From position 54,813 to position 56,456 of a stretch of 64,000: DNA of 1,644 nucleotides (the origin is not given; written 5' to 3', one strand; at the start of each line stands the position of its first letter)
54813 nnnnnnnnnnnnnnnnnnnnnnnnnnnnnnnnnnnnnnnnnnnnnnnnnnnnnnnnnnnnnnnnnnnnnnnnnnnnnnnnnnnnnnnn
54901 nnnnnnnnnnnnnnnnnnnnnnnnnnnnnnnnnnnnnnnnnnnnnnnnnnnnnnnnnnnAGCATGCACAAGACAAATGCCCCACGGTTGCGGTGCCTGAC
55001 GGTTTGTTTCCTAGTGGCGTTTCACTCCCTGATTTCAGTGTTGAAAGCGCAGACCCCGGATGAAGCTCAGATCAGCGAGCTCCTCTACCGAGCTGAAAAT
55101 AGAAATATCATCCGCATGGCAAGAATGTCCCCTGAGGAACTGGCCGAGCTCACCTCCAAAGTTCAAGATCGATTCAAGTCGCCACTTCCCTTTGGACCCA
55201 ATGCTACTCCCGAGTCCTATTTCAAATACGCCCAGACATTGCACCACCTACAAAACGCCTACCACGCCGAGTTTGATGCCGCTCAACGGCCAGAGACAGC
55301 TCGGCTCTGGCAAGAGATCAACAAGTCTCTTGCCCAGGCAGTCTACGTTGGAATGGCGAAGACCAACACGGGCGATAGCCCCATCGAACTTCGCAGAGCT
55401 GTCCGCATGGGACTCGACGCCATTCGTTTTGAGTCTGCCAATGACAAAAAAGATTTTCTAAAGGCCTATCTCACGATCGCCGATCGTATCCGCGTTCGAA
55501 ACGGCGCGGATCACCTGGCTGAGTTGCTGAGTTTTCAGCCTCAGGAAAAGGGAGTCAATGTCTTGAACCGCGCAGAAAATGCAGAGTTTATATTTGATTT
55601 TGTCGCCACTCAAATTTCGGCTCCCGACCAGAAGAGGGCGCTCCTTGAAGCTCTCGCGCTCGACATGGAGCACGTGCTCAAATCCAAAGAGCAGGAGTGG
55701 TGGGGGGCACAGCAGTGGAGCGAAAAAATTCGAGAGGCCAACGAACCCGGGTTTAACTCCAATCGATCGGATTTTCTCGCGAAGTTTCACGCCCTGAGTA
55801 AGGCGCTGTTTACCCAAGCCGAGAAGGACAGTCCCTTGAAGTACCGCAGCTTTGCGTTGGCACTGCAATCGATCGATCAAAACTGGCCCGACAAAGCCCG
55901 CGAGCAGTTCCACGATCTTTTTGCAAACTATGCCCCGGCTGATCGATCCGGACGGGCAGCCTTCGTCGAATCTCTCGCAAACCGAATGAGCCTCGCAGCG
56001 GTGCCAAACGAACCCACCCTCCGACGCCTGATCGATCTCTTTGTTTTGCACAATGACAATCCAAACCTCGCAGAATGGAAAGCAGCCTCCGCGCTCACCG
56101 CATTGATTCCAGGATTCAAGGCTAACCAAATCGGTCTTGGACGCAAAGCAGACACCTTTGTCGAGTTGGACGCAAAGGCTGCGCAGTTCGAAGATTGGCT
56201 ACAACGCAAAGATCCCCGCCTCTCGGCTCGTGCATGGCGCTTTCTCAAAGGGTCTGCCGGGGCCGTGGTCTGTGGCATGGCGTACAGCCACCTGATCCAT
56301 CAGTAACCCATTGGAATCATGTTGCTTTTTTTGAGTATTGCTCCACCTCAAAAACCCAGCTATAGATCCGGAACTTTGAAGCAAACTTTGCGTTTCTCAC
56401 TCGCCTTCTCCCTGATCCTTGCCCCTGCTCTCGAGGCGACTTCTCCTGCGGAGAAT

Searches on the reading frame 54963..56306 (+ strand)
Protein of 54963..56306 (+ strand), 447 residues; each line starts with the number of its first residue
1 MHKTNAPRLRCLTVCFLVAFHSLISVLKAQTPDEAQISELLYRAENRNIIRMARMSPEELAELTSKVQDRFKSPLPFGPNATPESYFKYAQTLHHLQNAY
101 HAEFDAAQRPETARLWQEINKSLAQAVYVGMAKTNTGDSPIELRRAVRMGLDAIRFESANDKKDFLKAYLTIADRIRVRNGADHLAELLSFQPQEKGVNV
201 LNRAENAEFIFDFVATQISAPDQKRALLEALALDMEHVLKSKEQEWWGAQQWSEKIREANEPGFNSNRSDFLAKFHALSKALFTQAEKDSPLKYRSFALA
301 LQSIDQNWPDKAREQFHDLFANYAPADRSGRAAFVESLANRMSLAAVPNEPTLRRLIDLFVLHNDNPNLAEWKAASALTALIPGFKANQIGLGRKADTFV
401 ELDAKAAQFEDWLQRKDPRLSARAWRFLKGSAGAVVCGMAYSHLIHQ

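Call 6: search_protein_families(library=pfam, proteins=[window:54963-56306:+], max_evalue=0.01)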
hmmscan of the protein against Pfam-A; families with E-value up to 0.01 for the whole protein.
window:54963-56306:+ (447 aa): 0 families

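Call 28: search_protein_families(library=ncbifam, proteins=[window:54963-56306:+], max_evalue=1)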
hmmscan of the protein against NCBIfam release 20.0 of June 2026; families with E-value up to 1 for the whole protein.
window:54963-56306:+ (447 aa): 2 families
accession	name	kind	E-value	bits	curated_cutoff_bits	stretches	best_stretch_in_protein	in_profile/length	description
NF001054.0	PRK00117.2-1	equivalog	0.074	13.2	189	1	296-341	91-136/154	recombination regulator RecX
NF005907.0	PRK07883.1-5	equivalog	0.11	10.9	454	1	145-240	427-519/584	DEDD exonuclease domain-containing protein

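Call 91: search_protein_families(library=phrogs, proteins=[window:54963-56306:+], max_evalue=0.01)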
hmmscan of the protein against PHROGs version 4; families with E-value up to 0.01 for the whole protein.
window:54963-56306:+ (447 aa): 0 families

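Call 92: search_protein_families(library=padloc, proteins=[window:54963-56306:+], max_evalue=0.01)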
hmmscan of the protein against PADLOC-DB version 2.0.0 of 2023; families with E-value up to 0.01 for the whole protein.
window:54963-56306:+ (447 aa): 0 families
